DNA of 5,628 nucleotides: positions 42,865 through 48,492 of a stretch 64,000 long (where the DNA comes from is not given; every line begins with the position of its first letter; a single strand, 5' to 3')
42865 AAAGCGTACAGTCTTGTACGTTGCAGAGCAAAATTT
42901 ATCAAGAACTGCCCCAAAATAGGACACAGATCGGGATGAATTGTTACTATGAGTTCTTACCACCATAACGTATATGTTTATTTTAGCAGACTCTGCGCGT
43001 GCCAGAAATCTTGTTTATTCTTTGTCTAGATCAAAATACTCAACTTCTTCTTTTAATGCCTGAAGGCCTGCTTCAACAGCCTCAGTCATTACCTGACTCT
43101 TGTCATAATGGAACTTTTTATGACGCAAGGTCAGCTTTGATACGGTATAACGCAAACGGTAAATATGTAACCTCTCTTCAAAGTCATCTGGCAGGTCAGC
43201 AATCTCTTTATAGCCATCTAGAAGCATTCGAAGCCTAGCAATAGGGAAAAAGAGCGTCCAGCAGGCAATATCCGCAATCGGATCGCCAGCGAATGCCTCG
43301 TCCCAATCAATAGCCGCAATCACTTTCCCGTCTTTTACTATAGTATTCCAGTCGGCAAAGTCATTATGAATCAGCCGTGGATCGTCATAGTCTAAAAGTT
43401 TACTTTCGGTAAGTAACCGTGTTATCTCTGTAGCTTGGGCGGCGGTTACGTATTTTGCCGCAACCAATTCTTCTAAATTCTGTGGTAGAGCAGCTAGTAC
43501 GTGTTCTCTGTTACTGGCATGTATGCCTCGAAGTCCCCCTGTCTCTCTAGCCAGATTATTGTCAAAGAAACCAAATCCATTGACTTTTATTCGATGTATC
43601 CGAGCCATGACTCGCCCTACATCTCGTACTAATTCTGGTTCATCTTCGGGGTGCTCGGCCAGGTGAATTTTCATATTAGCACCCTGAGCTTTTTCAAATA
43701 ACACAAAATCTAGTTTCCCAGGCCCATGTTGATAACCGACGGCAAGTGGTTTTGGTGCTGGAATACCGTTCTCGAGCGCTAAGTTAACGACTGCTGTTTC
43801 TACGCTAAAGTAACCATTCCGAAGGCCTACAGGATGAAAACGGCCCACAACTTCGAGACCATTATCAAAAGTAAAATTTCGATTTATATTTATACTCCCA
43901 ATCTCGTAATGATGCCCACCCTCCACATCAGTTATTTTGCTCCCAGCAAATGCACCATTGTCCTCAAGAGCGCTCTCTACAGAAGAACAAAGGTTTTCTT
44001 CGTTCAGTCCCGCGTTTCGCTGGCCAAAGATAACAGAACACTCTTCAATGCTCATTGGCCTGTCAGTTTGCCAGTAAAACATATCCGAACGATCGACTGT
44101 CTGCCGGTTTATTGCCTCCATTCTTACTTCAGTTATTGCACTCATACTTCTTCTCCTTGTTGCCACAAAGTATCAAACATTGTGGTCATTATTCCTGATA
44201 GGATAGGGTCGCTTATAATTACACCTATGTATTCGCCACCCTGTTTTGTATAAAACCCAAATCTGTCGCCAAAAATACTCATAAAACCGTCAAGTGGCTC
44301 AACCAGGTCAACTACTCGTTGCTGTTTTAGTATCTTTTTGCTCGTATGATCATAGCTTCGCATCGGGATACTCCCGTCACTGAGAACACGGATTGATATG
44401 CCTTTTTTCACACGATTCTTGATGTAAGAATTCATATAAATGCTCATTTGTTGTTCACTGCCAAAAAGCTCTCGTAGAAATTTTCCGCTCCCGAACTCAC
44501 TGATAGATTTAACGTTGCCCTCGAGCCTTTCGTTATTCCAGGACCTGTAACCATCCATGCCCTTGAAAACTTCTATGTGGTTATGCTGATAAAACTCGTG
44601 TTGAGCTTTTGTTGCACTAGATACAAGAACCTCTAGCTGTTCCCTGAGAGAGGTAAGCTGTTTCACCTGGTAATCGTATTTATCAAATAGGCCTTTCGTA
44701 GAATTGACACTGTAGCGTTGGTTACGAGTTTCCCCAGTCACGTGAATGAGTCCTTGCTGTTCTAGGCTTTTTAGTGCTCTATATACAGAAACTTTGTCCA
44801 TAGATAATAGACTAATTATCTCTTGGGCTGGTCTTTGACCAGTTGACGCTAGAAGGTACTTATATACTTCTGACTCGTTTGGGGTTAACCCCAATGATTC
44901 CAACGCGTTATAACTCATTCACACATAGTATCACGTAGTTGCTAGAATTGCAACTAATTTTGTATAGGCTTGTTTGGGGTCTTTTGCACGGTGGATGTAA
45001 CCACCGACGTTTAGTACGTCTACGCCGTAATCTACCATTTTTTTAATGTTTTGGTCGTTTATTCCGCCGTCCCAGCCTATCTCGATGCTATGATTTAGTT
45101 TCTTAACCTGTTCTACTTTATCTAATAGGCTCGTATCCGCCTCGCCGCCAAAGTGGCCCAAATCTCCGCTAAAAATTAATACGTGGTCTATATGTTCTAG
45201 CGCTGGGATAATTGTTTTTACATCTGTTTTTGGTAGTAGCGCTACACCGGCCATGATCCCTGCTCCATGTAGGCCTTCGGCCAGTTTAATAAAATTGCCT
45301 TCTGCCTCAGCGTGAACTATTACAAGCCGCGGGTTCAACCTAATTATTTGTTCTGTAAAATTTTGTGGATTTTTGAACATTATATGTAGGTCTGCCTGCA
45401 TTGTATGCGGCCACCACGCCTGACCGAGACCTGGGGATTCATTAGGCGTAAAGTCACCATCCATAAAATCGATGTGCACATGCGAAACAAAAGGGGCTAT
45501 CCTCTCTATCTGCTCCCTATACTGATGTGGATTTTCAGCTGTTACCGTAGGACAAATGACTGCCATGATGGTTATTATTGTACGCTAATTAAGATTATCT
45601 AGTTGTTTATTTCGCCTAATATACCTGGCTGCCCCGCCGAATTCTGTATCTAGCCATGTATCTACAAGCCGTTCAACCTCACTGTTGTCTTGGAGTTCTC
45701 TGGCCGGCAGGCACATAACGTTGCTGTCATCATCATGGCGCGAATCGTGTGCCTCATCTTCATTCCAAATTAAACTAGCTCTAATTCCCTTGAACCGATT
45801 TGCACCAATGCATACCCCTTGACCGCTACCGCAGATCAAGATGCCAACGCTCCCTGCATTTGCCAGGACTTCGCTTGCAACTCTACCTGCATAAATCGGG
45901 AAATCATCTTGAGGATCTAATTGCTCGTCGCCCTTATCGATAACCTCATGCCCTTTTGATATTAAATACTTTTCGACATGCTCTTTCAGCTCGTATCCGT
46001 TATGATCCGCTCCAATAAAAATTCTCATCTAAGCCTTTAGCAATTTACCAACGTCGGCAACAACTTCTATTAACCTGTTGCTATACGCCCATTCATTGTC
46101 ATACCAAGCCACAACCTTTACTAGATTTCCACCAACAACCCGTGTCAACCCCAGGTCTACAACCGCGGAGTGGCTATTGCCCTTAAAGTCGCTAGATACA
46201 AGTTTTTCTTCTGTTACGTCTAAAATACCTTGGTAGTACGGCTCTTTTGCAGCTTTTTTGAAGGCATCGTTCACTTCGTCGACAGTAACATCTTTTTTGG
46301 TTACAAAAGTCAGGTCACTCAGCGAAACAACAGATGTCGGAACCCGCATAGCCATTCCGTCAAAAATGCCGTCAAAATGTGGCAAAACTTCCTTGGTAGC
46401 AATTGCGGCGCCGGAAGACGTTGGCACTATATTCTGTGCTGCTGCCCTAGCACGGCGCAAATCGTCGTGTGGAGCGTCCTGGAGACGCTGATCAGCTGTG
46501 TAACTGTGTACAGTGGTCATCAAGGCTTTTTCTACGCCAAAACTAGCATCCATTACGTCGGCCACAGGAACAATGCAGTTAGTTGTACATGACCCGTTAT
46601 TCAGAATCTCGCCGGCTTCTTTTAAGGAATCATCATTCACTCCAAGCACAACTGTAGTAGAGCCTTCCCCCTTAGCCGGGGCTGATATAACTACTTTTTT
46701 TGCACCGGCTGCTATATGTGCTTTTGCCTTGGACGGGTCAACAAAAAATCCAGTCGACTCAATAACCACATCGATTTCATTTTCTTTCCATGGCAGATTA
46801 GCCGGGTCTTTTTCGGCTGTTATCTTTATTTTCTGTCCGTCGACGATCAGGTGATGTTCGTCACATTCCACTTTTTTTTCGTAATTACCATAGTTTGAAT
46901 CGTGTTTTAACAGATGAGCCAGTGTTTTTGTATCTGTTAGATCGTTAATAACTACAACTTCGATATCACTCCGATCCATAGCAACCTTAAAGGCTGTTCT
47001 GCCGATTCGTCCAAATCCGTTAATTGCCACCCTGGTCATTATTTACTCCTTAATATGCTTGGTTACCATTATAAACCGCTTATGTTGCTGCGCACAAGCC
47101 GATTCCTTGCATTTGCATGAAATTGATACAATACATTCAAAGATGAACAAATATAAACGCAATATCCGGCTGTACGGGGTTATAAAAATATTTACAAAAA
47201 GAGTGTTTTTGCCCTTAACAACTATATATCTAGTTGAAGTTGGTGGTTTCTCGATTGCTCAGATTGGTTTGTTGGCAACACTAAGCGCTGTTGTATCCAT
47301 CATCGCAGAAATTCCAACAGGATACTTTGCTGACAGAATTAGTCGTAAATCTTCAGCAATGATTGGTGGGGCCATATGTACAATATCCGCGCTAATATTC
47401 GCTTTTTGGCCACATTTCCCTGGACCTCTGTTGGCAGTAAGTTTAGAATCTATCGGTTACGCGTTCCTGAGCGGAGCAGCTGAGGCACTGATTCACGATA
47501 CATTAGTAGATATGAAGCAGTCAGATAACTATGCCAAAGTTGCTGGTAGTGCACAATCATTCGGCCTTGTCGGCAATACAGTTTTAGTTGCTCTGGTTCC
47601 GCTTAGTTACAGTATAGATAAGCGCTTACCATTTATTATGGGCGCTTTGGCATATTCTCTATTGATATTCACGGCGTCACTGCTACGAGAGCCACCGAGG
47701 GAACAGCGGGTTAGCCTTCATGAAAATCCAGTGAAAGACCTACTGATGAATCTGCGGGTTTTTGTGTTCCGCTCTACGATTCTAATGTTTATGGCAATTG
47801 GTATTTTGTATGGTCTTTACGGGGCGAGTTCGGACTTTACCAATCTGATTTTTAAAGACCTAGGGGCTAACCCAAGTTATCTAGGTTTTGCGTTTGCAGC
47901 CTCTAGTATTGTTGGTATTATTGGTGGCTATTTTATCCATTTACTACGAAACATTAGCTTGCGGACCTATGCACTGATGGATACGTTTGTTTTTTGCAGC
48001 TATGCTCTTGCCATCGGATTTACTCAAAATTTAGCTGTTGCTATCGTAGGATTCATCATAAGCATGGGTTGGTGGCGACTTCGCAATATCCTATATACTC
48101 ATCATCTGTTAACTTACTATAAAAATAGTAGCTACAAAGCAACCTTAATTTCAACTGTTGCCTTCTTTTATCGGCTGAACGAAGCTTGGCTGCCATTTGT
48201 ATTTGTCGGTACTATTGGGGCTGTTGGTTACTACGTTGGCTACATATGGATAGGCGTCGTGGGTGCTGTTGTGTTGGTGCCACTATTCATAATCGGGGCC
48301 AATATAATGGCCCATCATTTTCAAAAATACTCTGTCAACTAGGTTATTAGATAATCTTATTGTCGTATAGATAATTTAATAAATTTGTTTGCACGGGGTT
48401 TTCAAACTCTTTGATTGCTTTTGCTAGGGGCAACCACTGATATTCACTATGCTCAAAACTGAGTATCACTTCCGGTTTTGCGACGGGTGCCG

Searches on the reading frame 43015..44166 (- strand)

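Call 60: search_protein_families(library=pfam, proteins=[window:43015-44166:-], max_evalue=0.001)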
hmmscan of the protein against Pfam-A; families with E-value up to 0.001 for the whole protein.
window:43015-44166:- (383 aa): 2 families
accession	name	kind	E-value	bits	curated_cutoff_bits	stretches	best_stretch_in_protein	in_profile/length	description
PF01636.29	APH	-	8.5e-24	85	23.2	1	122-322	39-228/239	Phosphotransferase enzyme family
PF03881.20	Fructosamin_kin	-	2e-08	34.3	22.4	1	176-363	100-285/288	Fructosamine kinase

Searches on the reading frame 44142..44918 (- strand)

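Call 60: search_protein_families(library=pfam, proteins=[window:44142-44918:-], max_evalue=0.001)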
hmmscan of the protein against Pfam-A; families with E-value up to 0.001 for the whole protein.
window:44142-44918:- (258 aa): 3 families
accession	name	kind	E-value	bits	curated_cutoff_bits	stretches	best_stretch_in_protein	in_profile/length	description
PF01978.25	TrmB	-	6.8e-12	45.5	25.6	1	6-70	1-63/68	Sugar-specific transcriptional regulator TrmB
PF01047.28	MarR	-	1.4e-05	25.3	24.6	1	23-68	12-57/59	MarR family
PF12802.13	MarR_2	-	0.0007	20.1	27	0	10-62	2-54/61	MarR family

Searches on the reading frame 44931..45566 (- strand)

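Call 60: search_protein_families(library=pfam, proteins=[window:44931-45566:-], max_evalue=0.001)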
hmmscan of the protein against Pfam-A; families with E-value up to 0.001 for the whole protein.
window:44931-45566:- (211 aa): 2 families
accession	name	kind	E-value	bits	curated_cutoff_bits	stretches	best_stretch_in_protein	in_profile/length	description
PF00834.25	Ribul_P_3_epim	-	5.4e-30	104.7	21.1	1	4-191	2-197/198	Ribulose-phosphate 3 epimerase family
PF01729.25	QRPTase_C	-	0.00024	21.3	23.1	1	149-195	116-162/169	Quinolinate phosphoribosyl transferase, C-terminal domain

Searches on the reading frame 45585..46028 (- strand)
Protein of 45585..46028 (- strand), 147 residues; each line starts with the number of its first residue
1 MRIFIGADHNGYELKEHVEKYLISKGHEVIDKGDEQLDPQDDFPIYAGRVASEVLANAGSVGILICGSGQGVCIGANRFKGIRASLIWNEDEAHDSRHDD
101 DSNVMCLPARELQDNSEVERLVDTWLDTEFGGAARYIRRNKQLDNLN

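Call 60: search_protein_families(library=pfam, proteins=[window:45585-46028:-], max_evalue=0.001)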
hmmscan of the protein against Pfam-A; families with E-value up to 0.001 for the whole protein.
window:45585-46028:- (147 aa): 1 family
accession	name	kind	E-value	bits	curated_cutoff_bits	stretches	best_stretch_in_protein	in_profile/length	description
PF02502.23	LacAB_rpiB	-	5e-41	140.3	24.7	1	3-141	1-136/138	Ribose/Galactose Isomerase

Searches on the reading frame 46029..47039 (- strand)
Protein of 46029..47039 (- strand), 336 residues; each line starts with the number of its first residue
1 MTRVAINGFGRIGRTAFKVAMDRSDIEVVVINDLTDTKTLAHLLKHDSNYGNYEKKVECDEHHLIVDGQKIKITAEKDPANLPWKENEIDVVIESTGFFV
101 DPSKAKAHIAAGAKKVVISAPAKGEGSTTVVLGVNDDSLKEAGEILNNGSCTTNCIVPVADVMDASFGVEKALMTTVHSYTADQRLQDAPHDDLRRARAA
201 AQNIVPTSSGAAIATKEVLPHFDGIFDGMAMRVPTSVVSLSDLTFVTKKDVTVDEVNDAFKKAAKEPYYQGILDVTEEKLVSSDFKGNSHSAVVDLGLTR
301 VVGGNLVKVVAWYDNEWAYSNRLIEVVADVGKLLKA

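Call 60: search_protein_families(library=pfam, proteins=[window:46029-47039:-], max_evalue=0.001)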
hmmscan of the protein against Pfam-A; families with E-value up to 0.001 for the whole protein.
window:46029-47039:- (336 aa): 2 families
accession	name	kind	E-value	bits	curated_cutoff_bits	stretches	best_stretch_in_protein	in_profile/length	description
PF02800.25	Gp_dh_C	-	3.5e-60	202.6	24.4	1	156-313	1-158/158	Glyceraldehyde 3-phosphate dehydrogenase, C-terminal domain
PF00044.30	Gp_dh_N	-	3.6e-39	133.6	31.7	1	3-101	2-100/101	Glyceraldehyde 3-phosphate dehydrogenase, NAD binding domain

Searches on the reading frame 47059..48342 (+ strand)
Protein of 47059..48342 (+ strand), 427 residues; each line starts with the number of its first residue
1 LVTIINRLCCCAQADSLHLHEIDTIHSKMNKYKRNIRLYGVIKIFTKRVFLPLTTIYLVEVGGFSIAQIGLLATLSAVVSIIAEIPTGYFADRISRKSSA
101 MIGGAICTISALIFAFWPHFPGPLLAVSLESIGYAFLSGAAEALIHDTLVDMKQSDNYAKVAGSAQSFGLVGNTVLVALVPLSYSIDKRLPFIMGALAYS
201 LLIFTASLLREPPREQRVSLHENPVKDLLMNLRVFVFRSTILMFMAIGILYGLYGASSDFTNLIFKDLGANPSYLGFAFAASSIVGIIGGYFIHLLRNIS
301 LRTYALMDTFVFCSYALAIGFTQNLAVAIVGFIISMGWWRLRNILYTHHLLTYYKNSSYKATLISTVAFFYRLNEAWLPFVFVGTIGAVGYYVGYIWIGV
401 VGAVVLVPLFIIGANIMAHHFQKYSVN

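Call 60: search_protein_families(library=pfam, proteins=[window:47059-48342:+], max_evalue=0.001)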
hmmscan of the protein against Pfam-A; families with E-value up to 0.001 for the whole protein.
window:47059-48342:+ (427 aa): 1 family
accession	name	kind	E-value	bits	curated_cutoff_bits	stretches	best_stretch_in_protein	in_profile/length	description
PF07690.21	MFS_1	-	2.3e-18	66.7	33.4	1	44-339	9-309/347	Major Facilitator Superfamily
